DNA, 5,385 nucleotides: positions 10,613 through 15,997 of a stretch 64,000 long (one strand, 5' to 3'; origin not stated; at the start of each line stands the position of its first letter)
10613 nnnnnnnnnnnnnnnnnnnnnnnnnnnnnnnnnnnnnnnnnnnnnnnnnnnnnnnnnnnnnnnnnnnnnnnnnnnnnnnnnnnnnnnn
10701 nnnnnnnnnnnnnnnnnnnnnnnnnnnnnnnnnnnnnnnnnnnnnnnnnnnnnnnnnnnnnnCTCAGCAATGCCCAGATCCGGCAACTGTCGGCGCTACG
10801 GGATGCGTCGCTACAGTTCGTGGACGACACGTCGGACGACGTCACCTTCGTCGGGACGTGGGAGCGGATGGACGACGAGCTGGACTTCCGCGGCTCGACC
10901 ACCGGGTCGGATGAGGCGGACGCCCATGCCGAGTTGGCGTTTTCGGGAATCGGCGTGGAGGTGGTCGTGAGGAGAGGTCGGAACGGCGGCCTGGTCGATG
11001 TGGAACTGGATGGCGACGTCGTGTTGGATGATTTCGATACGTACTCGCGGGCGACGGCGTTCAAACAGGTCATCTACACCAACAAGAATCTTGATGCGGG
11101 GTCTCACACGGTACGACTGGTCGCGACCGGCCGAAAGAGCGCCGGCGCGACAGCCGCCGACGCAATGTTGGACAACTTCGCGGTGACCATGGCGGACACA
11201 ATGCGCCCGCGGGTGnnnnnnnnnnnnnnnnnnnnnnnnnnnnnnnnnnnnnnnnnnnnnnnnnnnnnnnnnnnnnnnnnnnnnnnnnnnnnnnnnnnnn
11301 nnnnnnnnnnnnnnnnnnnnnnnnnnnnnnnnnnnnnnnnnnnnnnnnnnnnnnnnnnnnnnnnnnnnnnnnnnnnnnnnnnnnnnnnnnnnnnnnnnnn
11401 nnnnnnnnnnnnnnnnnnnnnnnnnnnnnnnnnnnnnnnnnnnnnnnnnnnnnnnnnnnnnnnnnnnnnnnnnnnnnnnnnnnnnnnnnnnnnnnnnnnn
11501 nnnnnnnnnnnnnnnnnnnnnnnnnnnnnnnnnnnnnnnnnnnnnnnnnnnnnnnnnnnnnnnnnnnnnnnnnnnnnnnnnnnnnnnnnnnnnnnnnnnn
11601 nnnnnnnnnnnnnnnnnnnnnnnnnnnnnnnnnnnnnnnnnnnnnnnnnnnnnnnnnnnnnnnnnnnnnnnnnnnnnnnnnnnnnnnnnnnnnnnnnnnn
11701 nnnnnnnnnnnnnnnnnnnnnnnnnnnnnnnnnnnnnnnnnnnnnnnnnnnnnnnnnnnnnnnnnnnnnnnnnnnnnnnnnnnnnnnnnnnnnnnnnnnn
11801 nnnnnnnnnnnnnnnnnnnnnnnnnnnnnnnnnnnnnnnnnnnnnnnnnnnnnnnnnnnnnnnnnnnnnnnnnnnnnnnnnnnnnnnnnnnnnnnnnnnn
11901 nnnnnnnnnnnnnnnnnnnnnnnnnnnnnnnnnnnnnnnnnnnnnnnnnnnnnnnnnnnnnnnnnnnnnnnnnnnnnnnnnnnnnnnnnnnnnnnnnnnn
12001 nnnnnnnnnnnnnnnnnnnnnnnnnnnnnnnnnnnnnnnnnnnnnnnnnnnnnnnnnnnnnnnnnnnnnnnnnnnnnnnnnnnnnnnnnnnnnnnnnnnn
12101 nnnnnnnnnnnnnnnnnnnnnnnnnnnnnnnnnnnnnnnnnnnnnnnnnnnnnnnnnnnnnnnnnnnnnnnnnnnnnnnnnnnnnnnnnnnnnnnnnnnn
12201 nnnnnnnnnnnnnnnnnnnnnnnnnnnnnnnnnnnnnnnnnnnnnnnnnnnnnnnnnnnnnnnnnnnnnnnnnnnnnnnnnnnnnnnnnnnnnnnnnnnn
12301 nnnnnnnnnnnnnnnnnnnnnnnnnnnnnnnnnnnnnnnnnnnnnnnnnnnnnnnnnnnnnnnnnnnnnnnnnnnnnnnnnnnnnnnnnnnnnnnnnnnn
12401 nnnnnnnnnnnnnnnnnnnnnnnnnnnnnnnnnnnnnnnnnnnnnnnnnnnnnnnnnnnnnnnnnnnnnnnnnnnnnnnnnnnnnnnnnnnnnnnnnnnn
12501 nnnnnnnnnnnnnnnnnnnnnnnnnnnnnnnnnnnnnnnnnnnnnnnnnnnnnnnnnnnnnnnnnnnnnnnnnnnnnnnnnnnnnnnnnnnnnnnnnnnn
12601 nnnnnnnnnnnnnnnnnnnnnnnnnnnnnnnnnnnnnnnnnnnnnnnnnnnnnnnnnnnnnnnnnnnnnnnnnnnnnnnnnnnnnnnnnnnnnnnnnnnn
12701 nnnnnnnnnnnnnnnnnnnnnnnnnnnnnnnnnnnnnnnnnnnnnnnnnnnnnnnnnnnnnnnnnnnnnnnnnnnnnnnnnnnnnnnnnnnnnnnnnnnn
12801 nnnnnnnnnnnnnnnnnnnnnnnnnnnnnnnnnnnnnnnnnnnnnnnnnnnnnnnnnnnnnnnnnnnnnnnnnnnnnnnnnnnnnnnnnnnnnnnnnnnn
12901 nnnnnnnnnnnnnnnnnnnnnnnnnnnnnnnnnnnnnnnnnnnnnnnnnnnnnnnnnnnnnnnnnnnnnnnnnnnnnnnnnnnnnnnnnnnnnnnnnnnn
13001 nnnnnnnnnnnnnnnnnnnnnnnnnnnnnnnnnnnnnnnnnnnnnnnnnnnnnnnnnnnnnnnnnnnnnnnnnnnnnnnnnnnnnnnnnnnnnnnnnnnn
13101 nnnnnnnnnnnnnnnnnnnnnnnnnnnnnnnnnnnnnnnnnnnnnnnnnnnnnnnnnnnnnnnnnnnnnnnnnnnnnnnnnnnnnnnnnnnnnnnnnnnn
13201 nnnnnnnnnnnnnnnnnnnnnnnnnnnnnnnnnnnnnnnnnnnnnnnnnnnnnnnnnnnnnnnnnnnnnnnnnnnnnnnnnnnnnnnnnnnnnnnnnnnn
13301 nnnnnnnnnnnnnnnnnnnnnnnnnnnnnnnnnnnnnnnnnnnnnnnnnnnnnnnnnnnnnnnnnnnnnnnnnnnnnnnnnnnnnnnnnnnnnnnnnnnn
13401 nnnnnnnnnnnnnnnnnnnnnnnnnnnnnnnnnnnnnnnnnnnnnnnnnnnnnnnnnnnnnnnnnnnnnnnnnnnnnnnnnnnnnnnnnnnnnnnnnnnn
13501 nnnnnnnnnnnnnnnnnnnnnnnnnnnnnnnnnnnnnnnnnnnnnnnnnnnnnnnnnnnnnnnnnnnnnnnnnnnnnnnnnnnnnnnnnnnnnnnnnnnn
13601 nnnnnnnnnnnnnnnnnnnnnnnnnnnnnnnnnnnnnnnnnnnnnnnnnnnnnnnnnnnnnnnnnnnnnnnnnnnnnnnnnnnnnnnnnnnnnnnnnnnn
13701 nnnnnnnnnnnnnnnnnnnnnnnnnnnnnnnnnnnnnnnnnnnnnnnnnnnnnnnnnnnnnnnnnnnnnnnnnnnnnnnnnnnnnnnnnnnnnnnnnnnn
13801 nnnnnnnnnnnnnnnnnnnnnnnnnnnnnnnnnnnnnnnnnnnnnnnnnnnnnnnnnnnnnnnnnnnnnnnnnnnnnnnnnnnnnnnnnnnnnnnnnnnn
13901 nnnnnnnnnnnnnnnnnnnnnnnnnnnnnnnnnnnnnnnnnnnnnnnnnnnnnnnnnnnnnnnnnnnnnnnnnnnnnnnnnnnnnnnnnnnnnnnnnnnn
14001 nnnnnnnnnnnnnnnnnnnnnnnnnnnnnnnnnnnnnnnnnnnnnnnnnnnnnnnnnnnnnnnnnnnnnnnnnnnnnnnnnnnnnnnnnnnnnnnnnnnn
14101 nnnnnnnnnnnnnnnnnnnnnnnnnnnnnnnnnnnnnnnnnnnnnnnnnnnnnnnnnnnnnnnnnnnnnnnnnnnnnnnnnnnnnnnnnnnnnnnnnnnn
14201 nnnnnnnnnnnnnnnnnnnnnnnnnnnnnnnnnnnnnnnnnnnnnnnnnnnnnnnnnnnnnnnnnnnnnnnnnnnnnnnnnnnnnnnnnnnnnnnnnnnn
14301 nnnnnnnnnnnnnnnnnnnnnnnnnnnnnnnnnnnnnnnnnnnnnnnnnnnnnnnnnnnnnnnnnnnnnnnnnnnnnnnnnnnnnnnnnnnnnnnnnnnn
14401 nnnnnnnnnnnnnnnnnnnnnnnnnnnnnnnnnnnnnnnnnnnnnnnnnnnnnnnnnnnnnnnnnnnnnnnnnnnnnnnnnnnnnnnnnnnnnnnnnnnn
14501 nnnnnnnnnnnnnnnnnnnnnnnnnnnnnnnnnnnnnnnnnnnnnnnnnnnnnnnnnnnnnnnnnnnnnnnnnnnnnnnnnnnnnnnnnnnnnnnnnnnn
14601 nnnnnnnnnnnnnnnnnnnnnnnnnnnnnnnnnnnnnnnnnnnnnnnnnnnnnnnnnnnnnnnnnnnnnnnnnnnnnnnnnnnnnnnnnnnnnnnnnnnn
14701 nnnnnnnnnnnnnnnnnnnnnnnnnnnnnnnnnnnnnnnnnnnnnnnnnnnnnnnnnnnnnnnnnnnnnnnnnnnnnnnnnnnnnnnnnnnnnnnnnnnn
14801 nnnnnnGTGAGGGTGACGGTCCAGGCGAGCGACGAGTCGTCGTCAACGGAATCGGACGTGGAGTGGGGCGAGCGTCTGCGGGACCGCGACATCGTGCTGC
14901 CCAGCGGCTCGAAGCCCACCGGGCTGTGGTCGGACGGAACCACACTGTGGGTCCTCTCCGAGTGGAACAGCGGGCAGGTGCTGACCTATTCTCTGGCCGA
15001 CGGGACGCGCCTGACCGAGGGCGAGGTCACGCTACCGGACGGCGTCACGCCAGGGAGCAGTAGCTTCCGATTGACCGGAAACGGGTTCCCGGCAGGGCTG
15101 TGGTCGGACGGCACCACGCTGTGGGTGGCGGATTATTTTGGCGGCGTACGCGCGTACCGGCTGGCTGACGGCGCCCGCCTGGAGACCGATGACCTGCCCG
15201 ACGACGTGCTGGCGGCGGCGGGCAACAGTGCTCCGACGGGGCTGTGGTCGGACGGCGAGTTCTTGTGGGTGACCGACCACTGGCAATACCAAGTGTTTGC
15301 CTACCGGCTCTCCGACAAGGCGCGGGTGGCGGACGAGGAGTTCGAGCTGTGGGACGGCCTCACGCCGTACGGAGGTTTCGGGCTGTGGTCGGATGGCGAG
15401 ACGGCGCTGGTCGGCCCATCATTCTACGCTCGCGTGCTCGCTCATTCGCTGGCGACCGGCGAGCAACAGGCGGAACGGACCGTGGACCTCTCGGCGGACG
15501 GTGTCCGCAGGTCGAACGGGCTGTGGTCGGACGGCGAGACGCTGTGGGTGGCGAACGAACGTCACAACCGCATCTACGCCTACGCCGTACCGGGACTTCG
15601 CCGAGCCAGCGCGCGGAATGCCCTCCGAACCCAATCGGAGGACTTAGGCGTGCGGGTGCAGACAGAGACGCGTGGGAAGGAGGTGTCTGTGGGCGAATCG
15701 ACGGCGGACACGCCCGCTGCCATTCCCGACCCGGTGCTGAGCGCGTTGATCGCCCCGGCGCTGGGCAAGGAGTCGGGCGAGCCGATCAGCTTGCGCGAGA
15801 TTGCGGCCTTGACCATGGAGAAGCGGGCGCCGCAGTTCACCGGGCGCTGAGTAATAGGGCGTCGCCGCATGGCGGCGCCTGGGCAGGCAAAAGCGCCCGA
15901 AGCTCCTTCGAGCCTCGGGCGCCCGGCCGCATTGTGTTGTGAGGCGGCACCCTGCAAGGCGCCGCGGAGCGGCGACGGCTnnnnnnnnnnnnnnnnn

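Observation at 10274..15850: Unusual multidomain architecture and compositional mosaicism of the giant secreted protein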

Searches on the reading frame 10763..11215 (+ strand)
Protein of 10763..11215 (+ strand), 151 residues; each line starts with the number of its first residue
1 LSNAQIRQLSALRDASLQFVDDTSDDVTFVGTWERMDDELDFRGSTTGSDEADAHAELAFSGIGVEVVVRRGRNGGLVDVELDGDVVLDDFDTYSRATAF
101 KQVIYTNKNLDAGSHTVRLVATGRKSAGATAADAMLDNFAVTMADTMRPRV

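Call 10: search_protein_families(library=pfam, max_evalue=10, proteins=[window:10763-11215:+])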
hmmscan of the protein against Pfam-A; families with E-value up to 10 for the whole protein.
seq(151 aa): 2 families
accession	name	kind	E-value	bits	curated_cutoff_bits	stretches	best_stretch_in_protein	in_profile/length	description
PF03422.21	CBM_6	-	0.019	15.7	28.9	1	65-126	49-113/125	Carbohydrate binding module (family 6)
PF17996.7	CE2_N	-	0.038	14.5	27.9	1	56-121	22-82/108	Carbohydrate esterase 2 N-terminal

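Call 11: search_protein_families(library=ncbifam, max_evalue=1, proteins=[window:10763-11215:+])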
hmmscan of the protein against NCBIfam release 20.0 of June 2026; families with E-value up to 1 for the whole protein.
seq(151 aa): 0 families

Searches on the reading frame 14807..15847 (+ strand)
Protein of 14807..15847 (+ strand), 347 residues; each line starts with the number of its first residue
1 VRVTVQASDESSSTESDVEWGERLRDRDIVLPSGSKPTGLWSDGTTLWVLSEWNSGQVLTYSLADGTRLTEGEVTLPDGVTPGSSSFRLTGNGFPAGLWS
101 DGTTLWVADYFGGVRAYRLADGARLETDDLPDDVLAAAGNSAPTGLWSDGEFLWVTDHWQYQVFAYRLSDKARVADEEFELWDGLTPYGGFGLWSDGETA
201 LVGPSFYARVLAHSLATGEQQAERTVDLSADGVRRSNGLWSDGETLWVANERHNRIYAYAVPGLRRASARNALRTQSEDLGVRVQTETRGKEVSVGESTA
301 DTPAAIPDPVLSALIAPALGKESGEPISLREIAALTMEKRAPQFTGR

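Call 10: search_protein_families(library=pfam, max_evalue=10, proteins=[window:14807-15847:+])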
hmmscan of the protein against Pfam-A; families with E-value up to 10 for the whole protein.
seq(347 aa): 4 families
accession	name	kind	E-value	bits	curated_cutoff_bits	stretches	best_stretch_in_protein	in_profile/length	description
PF08887.16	GAD-like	-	0.1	13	25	1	190-222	43-75/107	GAD-like domain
PF21139.3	BT_MCC_alpha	-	0.21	12.5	31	1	220-253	76-109/118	Methylcrotonyl-CoA carboxylase, alpha-subunit, BT domain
PF22729.1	NCH3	-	0.31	11.3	27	0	33-54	38-59/74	NACHT C-terminal Helical domain 3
PF23368.1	DUF7092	-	1.8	9.6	24.5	1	113-136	50-75/77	Domain of unknown function (DUF7092)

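Call 11: search_protein_families(library=ncbifam, max_evalue=1, proteins=[window:14807-15847:+])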
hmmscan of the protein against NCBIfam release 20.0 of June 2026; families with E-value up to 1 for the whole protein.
seq(347 aa): 1 family
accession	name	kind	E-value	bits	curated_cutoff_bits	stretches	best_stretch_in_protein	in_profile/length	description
NF011814.0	PRK15286.1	equivalog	0.2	11.2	264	0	271-298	100-127/170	putative minor fimbrial subunit StfE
